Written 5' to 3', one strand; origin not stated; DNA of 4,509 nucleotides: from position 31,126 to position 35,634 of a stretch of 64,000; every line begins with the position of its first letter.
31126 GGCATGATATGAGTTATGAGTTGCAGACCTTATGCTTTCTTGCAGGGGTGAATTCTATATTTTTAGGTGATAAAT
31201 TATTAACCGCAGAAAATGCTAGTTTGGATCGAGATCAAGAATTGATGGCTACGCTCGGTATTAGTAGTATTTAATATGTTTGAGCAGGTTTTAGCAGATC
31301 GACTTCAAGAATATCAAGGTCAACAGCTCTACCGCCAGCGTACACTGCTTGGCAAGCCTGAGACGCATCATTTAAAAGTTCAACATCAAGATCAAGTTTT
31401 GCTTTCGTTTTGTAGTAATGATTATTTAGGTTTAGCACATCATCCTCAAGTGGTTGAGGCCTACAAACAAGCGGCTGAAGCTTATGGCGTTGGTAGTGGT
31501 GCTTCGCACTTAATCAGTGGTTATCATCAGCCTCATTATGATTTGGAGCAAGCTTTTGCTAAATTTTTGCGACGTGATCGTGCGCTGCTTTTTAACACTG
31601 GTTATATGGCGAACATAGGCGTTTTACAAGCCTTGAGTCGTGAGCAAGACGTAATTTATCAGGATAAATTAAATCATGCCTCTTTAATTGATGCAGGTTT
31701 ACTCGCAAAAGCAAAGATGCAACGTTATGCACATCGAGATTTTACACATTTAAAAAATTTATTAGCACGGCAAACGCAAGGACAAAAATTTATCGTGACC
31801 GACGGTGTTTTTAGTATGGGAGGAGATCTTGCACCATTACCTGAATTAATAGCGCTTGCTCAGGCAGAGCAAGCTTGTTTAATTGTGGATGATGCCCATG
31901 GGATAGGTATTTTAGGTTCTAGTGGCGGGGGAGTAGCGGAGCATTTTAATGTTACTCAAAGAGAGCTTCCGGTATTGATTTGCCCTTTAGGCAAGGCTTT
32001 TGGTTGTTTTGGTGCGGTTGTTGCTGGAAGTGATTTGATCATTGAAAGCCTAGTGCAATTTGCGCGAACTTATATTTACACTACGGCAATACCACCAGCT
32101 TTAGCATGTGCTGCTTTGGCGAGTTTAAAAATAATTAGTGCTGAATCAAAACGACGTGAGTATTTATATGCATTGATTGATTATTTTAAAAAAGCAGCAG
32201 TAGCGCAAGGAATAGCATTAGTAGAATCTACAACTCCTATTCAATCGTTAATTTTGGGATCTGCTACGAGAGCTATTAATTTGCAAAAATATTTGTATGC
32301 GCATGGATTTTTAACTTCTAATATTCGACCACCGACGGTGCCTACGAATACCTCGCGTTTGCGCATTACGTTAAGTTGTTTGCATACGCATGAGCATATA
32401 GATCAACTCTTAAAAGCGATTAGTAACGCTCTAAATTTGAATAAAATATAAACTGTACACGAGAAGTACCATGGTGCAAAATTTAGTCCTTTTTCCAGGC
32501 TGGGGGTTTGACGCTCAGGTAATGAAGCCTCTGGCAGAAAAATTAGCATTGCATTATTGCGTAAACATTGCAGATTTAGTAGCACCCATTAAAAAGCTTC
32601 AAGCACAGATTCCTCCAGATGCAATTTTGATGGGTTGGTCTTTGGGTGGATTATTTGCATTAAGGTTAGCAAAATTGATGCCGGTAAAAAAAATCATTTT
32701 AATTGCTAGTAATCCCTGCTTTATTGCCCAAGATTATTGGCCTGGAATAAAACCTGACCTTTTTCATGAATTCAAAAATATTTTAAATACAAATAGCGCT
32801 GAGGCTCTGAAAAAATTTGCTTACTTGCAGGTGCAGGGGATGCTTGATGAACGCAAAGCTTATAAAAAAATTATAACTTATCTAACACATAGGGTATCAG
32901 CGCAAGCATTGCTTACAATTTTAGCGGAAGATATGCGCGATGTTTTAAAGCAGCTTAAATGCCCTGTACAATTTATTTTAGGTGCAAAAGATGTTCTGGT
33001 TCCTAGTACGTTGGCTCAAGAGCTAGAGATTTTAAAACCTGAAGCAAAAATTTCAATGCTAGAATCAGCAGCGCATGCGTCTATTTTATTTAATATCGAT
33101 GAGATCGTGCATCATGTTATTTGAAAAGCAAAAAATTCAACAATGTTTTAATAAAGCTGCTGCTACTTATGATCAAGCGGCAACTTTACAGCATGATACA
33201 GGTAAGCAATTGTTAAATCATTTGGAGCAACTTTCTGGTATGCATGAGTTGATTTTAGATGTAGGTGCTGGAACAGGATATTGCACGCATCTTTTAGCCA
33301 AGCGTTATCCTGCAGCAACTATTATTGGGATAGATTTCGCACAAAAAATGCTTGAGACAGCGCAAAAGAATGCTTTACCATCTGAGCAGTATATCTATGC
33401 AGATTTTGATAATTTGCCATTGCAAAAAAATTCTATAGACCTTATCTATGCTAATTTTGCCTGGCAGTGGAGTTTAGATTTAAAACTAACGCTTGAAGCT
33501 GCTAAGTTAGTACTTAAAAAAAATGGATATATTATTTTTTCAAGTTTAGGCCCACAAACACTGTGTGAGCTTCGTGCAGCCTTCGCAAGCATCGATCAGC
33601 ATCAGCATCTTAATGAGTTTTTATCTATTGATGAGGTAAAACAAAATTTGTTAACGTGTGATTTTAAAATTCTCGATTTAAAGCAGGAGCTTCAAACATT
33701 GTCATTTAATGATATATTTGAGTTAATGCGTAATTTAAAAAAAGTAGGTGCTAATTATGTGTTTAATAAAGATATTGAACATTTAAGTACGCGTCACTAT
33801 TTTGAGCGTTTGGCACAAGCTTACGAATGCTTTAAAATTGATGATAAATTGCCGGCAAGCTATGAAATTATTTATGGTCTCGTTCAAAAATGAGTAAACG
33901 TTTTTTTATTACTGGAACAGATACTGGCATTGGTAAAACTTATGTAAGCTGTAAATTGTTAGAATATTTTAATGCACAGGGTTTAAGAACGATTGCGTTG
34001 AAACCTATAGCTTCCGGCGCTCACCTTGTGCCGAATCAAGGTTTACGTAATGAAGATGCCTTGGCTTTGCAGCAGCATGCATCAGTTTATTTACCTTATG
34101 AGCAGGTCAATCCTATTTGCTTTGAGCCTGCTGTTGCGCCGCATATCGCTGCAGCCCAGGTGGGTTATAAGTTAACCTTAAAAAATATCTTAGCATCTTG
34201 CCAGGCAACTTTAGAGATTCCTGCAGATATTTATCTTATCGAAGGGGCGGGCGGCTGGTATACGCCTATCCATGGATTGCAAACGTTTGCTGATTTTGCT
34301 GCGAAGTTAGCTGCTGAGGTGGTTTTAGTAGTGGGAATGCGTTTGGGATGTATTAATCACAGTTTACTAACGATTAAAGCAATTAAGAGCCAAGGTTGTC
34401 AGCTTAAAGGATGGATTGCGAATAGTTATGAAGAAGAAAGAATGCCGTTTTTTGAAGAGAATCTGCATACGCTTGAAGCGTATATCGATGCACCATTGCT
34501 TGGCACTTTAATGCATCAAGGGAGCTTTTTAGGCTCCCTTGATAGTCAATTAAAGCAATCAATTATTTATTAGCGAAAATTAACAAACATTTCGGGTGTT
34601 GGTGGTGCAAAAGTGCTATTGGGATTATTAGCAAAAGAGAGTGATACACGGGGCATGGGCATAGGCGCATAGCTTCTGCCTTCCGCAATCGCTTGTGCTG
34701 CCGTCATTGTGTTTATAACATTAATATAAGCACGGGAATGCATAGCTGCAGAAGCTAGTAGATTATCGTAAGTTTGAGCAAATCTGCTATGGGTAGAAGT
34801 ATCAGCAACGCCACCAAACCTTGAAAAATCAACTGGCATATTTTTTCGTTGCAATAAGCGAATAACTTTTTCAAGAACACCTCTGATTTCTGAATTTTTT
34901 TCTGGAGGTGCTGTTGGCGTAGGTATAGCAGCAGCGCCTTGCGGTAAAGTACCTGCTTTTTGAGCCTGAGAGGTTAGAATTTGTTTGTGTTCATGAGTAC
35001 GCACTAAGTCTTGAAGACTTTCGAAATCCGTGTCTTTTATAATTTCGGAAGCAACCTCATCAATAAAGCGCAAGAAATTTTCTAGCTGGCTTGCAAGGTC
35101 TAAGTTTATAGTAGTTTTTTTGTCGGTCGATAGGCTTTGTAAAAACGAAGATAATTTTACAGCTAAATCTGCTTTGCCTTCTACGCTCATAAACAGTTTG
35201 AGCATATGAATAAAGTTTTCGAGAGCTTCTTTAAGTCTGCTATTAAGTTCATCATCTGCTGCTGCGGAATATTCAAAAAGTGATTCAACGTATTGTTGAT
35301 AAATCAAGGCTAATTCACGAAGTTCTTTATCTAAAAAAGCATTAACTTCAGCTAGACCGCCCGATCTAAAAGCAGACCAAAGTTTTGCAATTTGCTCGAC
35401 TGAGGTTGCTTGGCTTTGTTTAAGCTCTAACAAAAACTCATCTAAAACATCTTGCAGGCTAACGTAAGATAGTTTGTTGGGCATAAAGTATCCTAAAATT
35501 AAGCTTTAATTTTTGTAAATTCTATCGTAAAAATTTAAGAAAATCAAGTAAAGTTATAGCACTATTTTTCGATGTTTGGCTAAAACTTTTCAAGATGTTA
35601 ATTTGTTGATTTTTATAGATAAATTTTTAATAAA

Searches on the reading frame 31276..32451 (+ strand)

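Call 15: search_protein_families(library=ncbifam, proteins=[window:31276-32451:+])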
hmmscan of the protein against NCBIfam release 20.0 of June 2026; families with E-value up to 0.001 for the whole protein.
window:31276-32451:+ (391 aa): 11 families
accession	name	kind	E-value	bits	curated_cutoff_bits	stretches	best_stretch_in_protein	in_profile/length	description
TIGR00858.1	bioF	equivalog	2.3e-134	447.8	426.45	1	19-382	2-364/365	8-amino-7-oxononanoate synthase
NF005394.0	PRK06939.1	equivalog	3.2e-94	315.9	460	1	2-384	5-389/397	glycine C-acetyltransferase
TIGR01825.1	gly_Cac_T_rel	subfamily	7.4e-93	311.2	535.4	1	8-384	3-377/385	BioF/Kbl family PLP-dependent acyltransferase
NF047600.1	SerpalmtaseCFB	equivalog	1.5e-82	277.4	640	1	8-386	7-389/395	serine palmitoyltransferase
TIGR01821.1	5aminolev_synth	equivalog_domain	1.2e-79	268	338.55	1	2-385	3-393/402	5-aminolevulinate synthase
TIGR01822.1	2am3keto_CoA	equivalog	1.3e-79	268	493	1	3-384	2-385/393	glycine C-acetyltransferase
NF047599.1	SerpalmtaseBetaP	equivalog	1.1e-74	251.5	500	1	39-384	42-388/394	serine palmitoyltransferase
NF047603.1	SerpalmtaseAlphaP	equivalog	1e-60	205.5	670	1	38-383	45-390/399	serine palmitoyltransferase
NF005526.0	PRK07179.1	equivalog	5.8e-52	176.6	428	1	27-388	41-398/407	alpha-hydroxyketone-type quorum-sensing autoinducer synthase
NF005697.0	PRK07505.1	subfamily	8.8e-46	156.3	342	1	31-387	39-400/405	hypothetical protein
NF004608.1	PRK05937.1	equivalog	3.3e-39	134.7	399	1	43-384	5-344/366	8-amino-7-oxononanoate synthase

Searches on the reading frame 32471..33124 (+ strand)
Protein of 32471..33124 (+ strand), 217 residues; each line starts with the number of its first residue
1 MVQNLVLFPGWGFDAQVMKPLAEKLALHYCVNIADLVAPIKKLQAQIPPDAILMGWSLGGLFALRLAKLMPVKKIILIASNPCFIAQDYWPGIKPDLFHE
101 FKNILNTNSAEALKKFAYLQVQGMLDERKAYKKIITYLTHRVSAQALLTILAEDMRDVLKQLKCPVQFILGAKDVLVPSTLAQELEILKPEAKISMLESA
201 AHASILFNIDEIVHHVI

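Call 26: search_protein_families(library=pfam, proteins=[window:32471-33124:+])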
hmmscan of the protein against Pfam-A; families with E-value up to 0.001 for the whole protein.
window:32471-33124:+ (217 aa): 4 families
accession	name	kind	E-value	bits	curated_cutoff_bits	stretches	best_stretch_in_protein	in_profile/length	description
PF12697.13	Abhydrolase_6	-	9.3e-10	40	26.3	1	30-206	47-208/217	Alpha/beta hydrolase family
PF00561.26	Abhydrolase_1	-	6e-08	33.1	25.8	1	32-207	51-243/245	alpha/beta hydrolase fold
PF12146.15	Hydrolase_4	-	1.5e-07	31.4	27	1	33-185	59-213/239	Serine aminopeptidase, S33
PF00975.26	Thioesterase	-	0.00041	21.1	26.4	1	32-150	47-171/226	Thioesterase domain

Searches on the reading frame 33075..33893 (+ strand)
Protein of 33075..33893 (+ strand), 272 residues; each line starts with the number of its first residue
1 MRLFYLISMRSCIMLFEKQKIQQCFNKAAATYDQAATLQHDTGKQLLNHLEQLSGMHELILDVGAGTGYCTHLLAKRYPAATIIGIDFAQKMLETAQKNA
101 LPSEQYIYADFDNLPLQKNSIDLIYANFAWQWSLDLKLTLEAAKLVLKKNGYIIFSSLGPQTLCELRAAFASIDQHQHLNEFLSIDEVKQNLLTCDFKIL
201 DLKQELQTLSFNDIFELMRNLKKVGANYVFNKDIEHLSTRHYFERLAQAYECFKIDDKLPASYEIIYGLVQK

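Call 26: search_protein_families(library=pfam, proteins=[window:33075-33893:+])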
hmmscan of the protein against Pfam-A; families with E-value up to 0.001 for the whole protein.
window:33075-33893:+ (272 aa): 13 families
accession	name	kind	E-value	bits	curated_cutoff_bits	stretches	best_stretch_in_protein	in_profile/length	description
PF08241.18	Methyltransf_11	-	9.5e-19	68.3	21.2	1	61-155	1-95/95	Methyltransferase domain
PF13649.12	Methyltransf_25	-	2.7e-18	66.9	27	1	60-151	1-97/97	Methyltransferase domain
PF13847.12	Methyltransf_31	-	4.7e-17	62.5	27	1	60-169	7-128/145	Methyltransferase domain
PF08242.18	Methyltransf_12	-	5e-12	46.8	30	1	61-153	1-98/98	Methyltransferase domain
PF01209.24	Ubie_methyltran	-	2.3e-10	40.7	20.1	1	17-170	5-166/233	ubiE/COQ5 methyltransferase family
PF13489.12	Methyltransf_23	-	5.2e-09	36.5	27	1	58-199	24-161/164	Methyltransferase domain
PF06325.19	PrmA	-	4.1e-07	30.2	22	1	39-158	144-261/296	Ribosomal protein L11 methyltransferase (PrmA)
PF05175.20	MTS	-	2.1e-06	27.9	23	1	41-151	17-134/170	Methyltransferase small domain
PF24675.1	NpmA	-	1.4e-05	24.9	60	1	51-130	18-106/214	16S rRNA (adenine(1408)-N(1))-methyltransferase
PF01728.25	FtsJ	-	3.3e-05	24.3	24.1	1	58-127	23-98/181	FtsJ-like methyltransferase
PF01135.25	PCMT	-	0.00013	22.2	20.3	1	46-99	65-117/210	Protein-L-isoaspartate(D-aspartate) O-methyltransferase (PCMT)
PF02390.23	Methyltransf_4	-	0.00016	21.6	24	1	59-113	4-52/173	Putative methyltransferase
PF00891.24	Methyltransf_2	-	0.00038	20.3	22.3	1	40-111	48-120/210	O-methyltransferase domain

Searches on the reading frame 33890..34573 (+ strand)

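Call 27: search_protein_families(library=pfam, proteins=[window:33890-34573:+])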
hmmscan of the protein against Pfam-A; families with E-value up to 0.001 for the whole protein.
window:33890-34573:+ (227 aa): 2 families
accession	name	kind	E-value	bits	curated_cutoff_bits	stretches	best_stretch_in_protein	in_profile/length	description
PF13500.12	AAA_26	-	1.9e-36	126.2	27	1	3-207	1-188/198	AAA domain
PF01656.29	CbiA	-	6.5e-10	39.5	25.4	1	6-208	2-109/125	CobQ/CobB/MinD/ParA nucleotide binding domain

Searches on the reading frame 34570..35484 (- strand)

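Call 27: search_protein_families(library=pfam, proteins=[window:34570-35484:-])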
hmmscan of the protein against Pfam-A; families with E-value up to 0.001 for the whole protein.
window:34570-35484:- (304 aa): 0 families

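Call 68: search_protein_families(library=pfam, proteins=[window:34570-35484:-], max_evalue=0.01)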
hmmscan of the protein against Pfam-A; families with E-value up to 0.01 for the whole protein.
window:34570-35484:- (304 aa): 1 family
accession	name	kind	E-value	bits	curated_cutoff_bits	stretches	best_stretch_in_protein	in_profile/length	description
PF11918.13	Peptidase_S41_N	-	0.0097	16.4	26.6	0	82-163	40-121/129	N-terminal domain of Peptidase_S41 in eukaryotic IRBP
